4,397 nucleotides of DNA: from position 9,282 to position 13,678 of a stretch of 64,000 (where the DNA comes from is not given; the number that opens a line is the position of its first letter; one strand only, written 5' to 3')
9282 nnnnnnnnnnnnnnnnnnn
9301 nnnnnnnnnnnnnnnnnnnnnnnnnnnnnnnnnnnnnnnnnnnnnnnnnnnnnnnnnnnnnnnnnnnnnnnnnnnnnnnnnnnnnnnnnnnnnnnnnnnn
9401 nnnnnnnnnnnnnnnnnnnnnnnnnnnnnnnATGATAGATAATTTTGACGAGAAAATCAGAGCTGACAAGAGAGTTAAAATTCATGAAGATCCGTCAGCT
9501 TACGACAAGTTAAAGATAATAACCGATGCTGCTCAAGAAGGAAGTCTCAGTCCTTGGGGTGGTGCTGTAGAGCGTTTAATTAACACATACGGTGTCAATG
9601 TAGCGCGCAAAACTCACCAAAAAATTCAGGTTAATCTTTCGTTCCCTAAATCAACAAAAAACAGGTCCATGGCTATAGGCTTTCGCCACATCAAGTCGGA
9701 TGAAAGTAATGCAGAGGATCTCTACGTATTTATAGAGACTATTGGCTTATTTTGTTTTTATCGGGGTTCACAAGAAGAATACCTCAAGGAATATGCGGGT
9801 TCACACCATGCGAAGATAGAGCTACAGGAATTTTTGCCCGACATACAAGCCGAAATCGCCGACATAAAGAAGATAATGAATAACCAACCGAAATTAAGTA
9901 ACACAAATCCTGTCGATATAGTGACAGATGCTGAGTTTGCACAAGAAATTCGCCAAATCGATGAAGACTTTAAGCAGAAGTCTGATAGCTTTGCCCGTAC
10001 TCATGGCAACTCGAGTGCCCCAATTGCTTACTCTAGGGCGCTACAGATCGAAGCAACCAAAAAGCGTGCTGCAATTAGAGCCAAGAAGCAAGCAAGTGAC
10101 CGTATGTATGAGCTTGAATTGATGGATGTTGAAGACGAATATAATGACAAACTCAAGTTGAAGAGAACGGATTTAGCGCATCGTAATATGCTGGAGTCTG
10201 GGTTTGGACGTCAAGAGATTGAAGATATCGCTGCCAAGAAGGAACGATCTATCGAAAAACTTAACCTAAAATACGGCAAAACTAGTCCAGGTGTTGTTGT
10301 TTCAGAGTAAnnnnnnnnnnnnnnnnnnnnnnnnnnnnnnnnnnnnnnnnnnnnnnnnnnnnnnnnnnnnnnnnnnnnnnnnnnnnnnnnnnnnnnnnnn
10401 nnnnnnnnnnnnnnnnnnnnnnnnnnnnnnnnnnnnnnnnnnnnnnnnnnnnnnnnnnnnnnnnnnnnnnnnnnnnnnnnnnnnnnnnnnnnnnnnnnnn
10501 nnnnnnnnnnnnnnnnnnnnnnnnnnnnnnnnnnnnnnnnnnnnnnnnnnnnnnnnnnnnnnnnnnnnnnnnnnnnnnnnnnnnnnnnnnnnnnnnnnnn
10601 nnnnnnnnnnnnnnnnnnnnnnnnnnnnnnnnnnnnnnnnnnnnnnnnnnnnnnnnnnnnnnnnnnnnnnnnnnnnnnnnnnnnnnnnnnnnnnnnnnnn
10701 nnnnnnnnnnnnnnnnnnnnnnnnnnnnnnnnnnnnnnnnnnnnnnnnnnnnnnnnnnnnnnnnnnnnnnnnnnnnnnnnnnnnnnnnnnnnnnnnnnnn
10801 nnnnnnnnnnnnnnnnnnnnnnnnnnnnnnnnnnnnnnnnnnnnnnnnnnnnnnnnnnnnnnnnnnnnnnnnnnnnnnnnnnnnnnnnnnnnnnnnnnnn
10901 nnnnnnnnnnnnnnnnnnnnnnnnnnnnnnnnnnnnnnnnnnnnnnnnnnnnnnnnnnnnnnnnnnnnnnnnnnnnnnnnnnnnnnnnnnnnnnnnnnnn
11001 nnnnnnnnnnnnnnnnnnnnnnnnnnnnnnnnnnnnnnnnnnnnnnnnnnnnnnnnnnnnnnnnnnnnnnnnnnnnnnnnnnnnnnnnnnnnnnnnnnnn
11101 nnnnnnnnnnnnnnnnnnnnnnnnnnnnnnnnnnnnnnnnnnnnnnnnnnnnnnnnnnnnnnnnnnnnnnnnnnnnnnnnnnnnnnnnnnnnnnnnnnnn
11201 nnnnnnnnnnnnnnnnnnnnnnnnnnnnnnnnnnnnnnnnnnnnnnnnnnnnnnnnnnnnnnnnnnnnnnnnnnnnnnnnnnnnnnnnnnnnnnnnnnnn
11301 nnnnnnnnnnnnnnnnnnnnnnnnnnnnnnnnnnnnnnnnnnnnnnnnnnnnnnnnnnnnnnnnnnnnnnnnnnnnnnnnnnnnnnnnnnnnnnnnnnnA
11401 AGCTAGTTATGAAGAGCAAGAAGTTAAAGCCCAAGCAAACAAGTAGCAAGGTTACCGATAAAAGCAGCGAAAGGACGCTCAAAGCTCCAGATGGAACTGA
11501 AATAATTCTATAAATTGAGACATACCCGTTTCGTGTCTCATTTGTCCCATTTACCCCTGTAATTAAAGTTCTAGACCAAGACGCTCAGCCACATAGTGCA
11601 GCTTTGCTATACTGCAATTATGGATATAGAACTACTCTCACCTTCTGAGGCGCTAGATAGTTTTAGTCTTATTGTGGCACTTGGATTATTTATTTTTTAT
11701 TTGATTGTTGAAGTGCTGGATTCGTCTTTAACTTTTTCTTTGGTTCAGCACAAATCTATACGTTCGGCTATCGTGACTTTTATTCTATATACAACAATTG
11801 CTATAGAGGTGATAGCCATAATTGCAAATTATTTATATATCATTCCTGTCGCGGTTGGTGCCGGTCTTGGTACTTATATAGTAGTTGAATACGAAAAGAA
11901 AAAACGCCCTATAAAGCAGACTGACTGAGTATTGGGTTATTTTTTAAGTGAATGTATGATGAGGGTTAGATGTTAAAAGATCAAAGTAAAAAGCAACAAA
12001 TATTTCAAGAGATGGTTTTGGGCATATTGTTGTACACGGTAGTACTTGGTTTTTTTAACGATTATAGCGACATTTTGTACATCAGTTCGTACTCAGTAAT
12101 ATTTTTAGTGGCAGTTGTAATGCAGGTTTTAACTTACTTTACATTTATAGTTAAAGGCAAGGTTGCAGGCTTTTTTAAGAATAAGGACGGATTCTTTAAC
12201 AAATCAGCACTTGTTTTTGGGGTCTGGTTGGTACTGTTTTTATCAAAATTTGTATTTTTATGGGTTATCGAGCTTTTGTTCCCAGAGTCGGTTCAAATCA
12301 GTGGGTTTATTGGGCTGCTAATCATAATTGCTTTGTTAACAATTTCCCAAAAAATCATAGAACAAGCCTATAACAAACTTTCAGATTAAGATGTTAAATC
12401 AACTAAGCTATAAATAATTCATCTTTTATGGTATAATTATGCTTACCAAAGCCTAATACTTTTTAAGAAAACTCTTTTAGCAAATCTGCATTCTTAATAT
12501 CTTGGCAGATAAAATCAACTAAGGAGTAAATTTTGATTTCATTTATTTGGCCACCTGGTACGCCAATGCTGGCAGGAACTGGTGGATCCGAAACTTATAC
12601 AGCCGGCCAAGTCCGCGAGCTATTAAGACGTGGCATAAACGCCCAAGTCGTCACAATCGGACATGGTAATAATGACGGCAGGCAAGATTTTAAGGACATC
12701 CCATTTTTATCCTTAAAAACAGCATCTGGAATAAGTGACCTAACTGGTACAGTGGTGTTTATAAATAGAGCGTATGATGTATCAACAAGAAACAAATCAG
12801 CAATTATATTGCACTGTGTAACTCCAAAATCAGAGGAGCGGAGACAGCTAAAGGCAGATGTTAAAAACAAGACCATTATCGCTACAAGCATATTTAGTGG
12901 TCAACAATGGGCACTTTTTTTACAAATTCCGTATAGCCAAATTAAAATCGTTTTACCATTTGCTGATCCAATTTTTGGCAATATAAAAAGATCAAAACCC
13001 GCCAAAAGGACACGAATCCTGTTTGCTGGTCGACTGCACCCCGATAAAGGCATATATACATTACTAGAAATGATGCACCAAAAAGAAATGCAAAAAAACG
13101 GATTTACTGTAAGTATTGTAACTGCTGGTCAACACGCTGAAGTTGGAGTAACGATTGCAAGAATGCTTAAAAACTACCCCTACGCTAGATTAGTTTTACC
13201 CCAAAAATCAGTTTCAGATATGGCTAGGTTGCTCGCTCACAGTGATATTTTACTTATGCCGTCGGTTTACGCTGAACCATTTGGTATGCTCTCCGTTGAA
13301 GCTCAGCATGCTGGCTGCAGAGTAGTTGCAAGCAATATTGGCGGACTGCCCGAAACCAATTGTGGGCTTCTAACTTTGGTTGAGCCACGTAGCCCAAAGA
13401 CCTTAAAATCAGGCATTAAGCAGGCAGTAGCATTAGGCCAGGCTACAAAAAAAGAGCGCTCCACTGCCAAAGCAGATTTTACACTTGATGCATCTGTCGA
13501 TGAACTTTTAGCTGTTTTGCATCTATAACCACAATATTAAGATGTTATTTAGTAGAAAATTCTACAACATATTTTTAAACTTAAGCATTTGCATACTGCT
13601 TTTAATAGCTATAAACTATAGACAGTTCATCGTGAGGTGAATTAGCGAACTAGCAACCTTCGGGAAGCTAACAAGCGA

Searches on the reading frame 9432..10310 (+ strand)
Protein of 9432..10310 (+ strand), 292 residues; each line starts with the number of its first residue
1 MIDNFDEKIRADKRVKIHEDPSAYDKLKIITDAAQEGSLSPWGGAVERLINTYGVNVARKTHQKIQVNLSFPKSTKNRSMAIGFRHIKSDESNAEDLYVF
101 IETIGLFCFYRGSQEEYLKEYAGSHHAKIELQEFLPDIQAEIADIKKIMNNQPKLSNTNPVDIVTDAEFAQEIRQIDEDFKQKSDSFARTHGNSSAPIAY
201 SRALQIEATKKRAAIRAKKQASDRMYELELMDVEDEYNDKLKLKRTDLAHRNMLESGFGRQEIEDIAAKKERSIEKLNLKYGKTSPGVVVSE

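Call 3: search_protein_families(library=pfam, proteins=[window:9432-10310:+], max_evalue=0.1)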
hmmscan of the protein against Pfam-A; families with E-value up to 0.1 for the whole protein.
window:9432-10310:+ (292 aa): 0 families

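Call 4: search_protein_families(library=phrogs, proteins=[window:9432-10310:+], max_evalue=0.1)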
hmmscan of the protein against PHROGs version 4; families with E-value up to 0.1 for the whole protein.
window:9432-10310:+ (292 aa): 3 families
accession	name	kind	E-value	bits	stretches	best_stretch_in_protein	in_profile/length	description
phrog_6886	-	unknown function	0.024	15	1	93-159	16-82/249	-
phrog_12154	-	DNA, RNA and nucleotide metabolism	0.044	15.1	0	215-250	24-58/98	DNA helicase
phrog_1030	-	tail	0.074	13.4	0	33-90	145-200/268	tail needle knob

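Call 5: search_protein_families(library=padloc, proteins=[window:9432-10310:+], max_evalue=0.1)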
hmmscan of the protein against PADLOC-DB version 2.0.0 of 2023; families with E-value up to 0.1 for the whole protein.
window:9432-10310:+ (292 aa): 0 families

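Call 10: find_homologous_proteins(query=window:9432-10310:+)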
Query window:9432-10310:+ (292 aa): 23 proteins with E <= 0.001 among 868 candidates.
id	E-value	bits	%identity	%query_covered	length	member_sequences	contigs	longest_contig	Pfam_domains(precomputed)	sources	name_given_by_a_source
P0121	3.1e-179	612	97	100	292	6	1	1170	-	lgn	-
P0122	1.4e-71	259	53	90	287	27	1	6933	-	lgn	-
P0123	4.2e-70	254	52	89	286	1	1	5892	-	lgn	-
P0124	8.8e-69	250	50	93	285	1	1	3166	-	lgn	-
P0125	6.2e-68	247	48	95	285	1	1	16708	-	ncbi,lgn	-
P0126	1.5e-67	246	51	93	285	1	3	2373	-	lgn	-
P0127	4.6e-60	221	48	89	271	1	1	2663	-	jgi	jgi:hypothetical protein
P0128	1.1e-56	210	50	73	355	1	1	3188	-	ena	-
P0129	1.6e-56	210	50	76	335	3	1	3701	-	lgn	-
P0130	4.6e-56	208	50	72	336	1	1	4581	-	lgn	-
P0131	6.8e-56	208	52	70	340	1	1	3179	-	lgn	-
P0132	1.4e-55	207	50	72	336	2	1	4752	-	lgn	-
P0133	1.8e-54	203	50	75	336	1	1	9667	-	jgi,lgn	jgi:hypothetical protein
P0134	2.8e-54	202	50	72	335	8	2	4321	-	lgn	-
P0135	6.5e-54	201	49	76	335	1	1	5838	-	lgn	-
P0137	2.2e-50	190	48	71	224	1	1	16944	-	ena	-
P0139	3.8e-48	182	46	73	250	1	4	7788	-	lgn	-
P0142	4.5e-38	149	62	42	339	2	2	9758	-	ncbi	-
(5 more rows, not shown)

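Call 50: search_protein_families(library=ncbifam, proteins=[window:9432-10310:+], max_evalue=0.01)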
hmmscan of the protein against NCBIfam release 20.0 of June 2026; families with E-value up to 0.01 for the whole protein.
window:9432-10310:+ (292 aa): 0 families

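Call 53: find_encoding_contigs(protein=P0125, flank=6000, max_places=2)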
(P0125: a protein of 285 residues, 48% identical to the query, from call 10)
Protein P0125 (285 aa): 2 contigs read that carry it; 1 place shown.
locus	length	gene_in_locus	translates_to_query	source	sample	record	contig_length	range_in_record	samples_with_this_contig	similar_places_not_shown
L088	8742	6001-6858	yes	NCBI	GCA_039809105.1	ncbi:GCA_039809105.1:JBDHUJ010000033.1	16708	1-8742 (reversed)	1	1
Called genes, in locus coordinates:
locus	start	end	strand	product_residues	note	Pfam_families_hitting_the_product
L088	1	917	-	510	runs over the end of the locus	PF00239:Resolvase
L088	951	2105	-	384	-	-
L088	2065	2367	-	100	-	PF04026:SpoVG (weak)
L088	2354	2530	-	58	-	-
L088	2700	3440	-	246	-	-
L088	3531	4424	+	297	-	PF12961:DUF3850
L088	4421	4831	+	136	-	PF00293:NUDIX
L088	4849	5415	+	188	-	PF00583:Acetyltransf_1, PF13673:Acetyltransf_10, PF13508:Acetyltransf_7, PF08445:FR47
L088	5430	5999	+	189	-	-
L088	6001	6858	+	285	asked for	-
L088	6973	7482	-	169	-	PF07553:Lipoprotein_Ltp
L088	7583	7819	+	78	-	PF21716:dnstrm_HI1420 (weak), PF24250:HVO_2718 (weak), PF13560:HTH_31, PF12844:HTH_19, PF01381:HTH_3, PF13413:HTH_25 (faint), PF13443:HTH_26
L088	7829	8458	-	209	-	-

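Call 54: find_encoding_contigs(protein=P0133, flank=6000, max_places=2)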
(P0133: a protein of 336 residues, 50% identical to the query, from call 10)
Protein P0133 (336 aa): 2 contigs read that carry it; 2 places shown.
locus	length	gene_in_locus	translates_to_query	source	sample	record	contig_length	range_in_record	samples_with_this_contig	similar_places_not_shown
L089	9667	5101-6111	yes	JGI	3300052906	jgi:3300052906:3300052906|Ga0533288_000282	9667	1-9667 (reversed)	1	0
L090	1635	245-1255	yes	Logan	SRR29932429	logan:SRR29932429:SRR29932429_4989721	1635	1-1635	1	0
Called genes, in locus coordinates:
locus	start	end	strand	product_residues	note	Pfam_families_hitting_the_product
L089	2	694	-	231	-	?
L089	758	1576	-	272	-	PF01171:ATP_bind_3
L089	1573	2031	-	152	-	PF00578:AhpC-TSA, PF08534:Redoxin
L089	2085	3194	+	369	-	PF01757:Acyl_transf_3, PF10129:OpgC_C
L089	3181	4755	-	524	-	PF13231:PMT_2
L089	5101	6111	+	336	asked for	-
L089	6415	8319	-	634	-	PF02463:SMC_N (faint), PF13175:AAA_15, PF13304:AAA_21, PF20469:OLD-like_TOPRIM (faint)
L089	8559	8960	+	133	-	-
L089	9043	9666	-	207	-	?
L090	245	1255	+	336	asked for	-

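Call 55: find_encoding_contigs(protein=P0137, flank=6000, max_places=2)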
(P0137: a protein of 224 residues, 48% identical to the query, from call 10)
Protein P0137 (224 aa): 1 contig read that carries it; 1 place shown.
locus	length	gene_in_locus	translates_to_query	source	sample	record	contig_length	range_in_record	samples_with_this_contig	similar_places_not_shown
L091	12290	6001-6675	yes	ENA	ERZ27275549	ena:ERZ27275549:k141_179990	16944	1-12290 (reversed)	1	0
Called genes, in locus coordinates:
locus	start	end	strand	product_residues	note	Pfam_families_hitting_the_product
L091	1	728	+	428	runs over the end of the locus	PF02518:HATPase_c, PF13589:HATPase_c_3 (weak)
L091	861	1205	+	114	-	-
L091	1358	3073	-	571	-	PF00239:Resolvase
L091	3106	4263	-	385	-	-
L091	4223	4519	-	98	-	PF04026:SpoVG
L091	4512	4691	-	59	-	-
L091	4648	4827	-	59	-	-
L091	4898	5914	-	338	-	-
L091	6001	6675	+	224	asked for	-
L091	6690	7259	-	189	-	PF16729:DUF5067 (weak), PF11611:DUF4352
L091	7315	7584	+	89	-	PF24250:HVO_2718 (weak), PF13560:HTH_31, PF12844:HTH_19, PF01381:HTH_3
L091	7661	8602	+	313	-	-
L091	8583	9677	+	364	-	PF04542:Sigma70_r2, PF04539:Sigma70_r3 (faint), PF04545:Sigma70_r4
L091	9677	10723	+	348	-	-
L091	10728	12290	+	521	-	?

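Call 56: find_encoding_contigs(protein=P0142, flank=6000, max_places=2)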
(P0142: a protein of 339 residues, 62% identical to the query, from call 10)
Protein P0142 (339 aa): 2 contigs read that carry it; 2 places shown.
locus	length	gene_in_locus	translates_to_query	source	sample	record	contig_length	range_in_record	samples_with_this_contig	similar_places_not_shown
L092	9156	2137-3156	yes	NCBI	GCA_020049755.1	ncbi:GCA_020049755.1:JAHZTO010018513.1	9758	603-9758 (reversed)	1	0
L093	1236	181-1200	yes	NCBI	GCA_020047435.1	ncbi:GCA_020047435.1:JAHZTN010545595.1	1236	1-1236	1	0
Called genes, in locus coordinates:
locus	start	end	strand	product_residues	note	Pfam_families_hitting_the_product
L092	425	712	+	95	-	-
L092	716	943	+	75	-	-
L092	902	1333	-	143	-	-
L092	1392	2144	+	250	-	PF18734:HEPN_AbiU2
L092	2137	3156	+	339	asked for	-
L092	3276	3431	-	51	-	-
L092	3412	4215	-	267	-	PF00227:Proteasome (faint)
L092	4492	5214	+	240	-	-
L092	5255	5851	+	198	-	-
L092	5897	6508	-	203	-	-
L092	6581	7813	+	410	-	PF00270:DEAD, PF04851:ResIII, PF00271:Helicase_C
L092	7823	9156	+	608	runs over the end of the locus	PF00009:GTP_EFTU, PF01926:MMR_HSR1 (faint), PF03144:GTP_EFTU_D2, PF22042:EF-G_D2 (weak), PF00679:EFG_C, PF21018:BipA_C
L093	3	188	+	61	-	?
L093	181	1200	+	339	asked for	-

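Call 63: search_solved_structures(query=A5, max_evalue=10)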
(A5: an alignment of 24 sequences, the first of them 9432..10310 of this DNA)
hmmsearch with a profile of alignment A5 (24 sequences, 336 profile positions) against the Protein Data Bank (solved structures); distinct sequences matched with E-value up to 10: 1.
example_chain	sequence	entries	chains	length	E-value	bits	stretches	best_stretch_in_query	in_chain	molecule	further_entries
5jx1_A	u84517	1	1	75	0.74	12.5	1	129-160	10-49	Chimera protein of Kinesin-like protein KIF3A and Microtubule-associated protein RP/EB fam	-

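Call 64: search_dna_similar(query=window:9432-10310:+, collection=phages, mode=protein, max_evalue=0.001)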
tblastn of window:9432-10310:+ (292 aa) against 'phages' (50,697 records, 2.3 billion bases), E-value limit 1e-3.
No match.

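Call 92: find_encoding_contigs(protein=P0122, flank=6000, max_places=2)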
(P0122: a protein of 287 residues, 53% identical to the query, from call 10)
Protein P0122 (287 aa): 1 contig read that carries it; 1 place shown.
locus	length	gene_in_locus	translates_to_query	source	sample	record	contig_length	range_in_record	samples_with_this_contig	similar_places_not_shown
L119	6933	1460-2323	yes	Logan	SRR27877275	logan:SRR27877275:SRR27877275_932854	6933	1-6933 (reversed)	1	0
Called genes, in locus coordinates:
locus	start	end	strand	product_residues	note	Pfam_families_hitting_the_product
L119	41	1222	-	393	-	-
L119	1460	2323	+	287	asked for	-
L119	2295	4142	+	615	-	-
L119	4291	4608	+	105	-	PF12840:HTH_20 (weak), PF01022:HTH_5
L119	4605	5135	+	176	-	PF00578:AhpC-TSA, PF08534:Redoxin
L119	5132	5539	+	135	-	PF03203:MerC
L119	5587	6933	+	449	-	?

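Call 93: find_encoding_contigs(protein=P0139, flank=6000, max_places=2)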
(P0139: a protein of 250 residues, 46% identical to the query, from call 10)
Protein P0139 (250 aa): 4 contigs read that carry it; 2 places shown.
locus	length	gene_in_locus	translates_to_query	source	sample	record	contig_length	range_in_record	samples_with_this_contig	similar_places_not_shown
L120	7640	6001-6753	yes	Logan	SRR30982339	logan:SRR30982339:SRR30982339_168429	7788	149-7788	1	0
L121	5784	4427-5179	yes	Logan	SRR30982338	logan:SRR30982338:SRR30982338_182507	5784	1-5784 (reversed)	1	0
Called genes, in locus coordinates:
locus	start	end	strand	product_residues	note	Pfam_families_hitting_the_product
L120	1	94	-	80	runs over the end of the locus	?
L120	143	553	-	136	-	PF00293:NUDIX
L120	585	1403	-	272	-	PF00459:Inositol_P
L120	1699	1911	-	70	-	PF13560:HTH_31, PF12844:HTH_19 (weak), PF01381:HTH_3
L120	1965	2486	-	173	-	-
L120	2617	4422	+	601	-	PF19614:DUF6119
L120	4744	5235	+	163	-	-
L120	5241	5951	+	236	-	-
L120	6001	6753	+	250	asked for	-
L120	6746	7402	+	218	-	-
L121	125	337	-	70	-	PF13560:HTH_31, PF12844:HTH_19 (weak), PF01381:HTH_3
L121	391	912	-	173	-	-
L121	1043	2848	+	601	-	PF19614:DUF6119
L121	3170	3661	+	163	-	-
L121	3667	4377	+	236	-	-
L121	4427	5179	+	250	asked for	-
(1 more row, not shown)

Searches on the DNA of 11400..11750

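Call 73: search_rna_families(source=window, start=11400, end=11750, threshold=evalue, max_evalue=10)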
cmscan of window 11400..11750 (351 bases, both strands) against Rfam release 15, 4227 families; matches with E-value up to 10: 2.
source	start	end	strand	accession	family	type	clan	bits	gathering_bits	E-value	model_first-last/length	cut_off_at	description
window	11400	11547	+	RF02456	Diantho_3_UTR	Cis-reg;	-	15.7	100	0.12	29-205/205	5'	Dianthovirus RNA2 3'UTR stem loops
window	11612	11678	+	RF00087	SNORD26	Gene; snRNA; snoRNA; CD-box;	CL00050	13.4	44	6.3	1-76/76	no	Small nucleolar RNA SNORD26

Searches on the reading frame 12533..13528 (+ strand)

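Call 34: search_protein_families(library=pfam, proteins=[window:12533-13528:+], max_evalue=0.001)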
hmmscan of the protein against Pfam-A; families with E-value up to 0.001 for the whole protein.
window:12533-13528:+ (331 aa): 3 families
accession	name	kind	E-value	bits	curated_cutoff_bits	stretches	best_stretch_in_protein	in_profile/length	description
PF00534.26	Glycos_transf_1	-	1.7e-18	67.2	26.4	1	154-304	10-161/172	Glycosyl transferases group 1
PF13692.12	Glyco_trans_1_4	-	9e-18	65.3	27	1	160-298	2-139/142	Glycosyl transferases group 1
PF20706.3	GT4-conflict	-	4.8e-07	29.5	26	1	145-273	182-317/385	Family 4 Glycosyltransferase in conflict systems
